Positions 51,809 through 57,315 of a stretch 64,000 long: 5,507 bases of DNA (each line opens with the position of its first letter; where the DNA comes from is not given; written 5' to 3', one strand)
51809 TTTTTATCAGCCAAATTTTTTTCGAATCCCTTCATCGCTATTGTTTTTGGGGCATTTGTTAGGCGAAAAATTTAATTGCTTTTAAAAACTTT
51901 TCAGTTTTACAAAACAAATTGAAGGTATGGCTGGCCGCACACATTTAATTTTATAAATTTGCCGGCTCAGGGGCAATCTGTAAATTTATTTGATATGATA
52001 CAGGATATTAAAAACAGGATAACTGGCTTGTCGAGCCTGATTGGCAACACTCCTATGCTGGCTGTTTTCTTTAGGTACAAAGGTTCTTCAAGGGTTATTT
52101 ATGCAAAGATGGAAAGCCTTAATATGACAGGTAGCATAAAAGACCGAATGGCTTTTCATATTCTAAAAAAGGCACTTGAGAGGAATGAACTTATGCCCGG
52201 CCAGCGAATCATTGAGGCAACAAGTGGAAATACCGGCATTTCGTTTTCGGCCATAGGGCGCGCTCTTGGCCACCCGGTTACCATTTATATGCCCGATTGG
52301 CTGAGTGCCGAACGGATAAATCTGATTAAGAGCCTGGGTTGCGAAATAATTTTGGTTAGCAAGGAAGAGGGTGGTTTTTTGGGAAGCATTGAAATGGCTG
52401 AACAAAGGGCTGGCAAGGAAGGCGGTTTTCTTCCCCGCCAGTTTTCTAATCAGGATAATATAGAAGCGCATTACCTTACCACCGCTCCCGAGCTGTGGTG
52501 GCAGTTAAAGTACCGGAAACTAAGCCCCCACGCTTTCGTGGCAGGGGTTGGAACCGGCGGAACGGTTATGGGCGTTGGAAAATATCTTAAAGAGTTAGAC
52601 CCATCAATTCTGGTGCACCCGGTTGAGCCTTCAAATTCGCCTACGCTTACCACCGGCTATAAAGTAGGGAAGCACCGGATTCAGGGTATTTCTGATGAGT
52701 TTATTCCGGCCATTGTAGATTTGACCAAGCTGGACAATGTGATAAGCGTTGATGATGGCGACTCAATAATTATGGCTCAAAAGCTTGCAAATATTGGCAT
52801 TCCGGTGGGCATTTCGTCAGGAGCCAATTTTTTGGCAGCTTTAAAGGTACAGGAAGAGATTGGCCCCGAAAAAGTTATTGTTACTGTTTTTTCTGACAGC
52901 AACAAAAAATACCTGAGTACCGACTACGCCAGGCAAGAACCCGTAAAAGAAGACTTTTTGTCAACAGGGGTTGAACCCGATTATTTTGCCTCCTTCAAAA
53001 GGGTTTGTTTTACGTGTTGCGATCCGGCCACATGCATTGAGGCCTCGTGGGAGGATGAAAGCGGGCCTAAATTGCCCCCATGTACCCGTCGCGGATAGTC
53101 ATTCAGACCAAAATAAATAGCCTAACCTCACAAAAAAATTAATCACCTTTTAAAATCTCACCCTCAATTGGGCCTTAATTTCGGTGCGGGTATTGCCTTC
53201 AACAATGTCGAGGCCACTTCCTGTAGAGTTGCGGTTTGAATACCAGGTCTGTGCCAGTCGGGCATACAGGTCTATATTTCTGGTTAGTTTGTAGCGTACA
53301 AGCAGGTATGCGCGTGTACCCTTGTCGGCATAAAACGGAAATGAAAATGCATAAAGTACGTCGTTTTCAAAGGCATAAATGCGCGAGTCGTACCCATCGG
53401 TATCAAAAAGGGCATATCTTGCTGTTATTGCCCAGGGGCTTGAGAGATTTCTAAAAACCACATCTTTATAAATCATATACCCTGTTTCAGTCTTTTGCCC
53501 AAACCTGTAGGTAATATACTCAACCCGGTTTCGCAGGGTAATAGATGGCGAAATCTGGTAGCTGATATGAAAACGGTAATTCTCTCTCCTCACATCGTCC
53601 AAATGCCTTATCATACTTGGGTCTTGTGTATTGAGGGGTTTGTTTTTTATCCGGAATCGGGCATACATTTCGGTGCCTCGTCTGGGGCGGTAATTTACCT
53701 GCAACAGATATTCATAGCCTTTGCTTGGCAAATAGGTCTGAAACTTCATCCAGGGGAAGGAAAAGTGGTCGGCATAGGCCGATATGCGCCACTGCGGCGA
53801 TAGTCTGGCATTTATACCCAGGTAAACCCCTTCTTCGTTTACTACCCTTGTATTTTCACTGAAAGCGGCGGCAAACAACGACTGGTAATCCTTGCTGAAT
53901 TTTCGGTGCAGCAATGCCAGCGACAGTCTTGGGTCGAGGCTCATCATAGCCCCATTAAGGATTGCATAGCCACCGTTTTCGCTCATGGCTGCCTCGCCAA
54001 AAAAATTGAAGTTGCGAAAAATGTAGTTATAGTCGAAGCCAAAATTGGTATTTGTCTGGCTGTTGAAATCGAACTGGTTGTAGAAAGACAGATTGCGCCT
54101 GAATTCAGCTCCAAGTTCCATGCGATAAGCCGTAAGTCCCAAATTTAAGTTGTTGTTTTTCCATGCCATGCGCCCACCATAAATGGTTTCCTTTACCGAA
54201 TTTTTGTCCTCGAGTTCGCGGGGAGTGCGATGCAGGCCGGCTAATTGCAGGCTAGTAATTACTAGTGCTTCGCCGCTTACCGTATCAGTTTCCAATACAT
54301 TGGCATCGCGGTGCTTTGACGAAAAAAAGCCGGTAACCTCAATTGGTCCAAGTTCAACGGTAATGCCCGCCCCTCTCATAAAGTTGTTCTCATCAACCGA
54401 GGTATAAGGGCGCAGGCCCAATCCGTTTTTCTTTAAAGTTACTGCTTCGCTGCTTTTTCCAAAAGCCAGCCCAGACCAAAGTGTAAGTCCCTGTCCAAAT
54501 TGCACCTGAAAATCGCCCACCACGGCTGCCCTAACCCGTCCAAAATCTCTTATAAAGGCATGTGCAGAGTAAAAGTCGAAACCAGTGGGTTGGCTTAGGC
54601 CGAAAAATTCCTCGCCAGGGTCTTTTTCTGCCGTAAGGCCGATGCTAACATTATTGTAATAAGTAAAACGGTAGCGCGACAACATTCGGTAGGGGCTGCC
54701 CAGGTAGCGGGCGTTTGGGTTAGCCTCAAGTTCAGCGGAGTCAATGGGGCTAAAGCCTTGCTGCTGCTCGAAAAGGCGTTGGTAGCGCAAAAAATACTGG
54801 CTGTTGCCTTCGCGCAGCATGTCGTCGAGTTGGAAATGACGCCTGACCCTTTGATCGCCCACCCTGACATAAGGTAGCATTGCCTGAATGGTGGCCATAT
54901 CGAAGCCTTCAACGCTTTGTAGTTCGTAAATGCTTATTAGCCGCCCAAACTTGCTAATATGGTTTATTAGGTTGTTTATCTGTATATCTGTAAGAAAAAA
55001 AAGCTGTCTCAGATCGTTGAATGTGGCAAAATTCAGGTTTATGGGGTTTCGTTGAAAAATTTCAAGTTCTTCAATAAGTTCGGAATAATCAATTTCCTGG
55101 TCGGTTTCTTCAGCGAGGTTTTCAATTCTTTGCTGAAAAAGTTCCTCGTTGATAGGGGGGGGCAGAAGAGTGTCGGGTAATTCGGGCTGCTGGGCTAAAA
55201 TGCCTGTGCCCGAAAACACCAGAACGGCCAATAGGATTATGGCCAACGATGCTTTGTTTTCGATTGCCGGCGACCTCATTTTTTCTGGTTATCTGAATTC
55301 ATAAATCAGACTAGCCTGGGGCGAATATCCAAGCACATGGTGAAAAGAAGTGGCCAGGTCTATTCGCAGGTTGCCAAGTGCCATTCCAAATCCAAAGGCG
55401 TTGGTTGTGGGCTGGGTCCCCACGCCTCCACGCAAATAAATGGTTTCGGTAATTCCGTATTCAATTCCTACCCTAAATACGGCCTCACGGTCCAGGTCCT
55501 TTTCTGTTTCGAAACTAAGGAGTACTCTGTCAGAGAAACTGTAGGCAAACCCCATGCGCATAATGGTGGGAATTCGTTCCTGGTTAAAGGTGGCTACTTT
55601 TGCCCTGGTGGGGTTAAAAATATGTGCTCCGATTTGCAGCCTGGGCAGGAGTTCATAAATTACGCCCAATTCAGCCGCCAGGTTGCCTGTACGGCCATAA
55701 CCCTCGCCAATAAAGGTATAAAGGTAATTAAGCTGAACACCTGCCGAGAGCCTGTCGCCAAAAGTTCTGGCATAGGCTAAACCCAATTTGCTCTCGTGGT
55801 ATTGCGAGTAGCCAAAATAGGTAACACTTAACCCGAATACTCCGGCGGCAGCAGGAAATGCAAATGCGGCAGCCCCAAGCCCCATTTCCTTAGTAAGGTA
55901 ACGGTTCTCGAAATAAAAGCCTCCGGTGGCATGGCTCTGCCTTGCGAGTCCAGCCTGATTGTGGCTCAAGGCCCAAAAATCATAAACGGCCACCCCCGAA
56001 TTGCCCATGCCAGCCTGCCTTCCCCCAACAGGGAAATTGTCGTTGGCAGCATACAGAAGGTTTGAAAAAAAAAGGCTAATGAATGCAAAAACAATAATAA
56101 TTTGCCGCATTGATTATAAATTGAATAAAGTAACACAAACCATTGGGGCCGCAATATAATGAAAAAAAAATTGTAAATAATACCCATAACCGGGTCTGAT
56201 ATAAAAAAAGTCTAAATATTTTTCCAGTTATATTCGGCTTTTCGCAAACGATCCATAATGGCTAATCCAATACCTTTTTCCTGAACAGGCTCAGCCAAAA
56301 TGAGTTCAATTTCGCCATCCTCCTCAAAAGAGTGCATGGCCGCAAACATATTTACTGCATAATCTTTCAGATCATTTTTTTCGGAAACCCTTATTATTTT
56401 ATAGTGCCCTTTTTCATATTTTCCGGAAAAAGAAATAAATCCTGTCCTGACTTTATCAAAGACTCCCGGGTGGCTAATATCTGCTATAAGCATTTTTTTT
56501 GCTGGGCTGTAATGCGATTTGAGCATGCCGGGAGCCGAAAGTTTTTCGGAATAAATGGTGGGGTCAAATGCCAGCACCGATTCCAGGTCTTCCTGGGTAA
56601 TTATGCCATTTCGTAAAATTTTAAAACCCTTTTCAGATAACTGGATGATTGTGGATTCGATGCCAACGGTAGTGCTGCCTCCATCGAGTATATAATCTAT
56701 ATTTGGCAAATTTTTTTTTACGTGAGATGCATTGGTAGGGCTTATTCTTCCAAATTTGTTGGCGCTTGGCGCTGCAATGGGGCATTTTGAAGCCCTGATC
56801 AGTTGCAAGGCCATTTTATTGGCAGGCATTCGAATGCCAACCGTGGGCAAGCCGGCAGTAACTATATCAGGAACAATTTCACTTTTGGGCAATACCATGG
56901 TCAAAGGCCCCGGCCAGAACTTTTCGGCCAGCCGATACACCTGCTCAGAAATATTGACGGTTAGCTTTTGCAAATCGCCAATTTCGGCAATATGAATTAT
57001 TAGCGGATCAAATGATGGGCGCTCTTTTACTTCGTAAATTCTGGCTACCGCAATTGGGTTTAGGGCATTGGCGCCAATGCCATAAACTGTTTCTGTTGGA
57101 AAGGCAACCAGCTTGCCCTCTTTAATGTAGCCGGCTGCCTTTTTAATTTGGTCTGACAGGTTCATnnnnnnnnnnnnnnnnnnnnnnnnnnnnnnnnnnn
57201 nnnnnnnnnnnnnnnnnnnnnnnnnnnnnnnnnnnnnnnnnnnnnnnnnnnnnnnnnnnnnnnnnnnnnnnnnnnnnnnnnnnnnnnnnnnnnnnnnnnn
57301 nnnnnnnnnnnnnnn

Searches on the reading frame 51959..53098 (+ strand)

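Call 64: search_protein_families(library=pfam, proteins=[window:51959-53098:+], max_evalue=0.00001)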
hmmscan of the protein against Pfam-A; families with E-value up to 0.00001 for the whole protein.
window:51959-53098:+ (379 aa): 1 family
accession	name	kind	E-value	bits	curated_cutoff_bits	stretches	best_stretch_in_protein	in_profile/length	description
PF00291.31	PALP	-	3.1e-68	230.7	35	1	25-313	2-295/295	Pyridoxal-phosphate dependent enzyme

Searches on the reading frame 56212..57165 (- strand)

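Call 65: search_protein_families(library=pfam, proteins=[window:56212-57165:-], max_evalue=0.00001)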
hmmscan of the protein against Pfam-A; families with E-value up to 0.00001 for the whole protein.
window:56212-57165:- (317 aa): 2 families
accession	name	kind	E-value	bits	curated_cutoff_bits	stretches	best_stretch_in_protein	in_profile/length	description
PF01300.24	Sua5_yciO_yrdC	-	8.9e-58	195.1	25.1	1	13-187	2-178/178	Telomere recombination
PF03481.19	Sua5_C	-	1.2e-22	81.3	22.9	1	189-310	1-134/136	Threonylcarbamoyl-AMP synthase, C-terminal domain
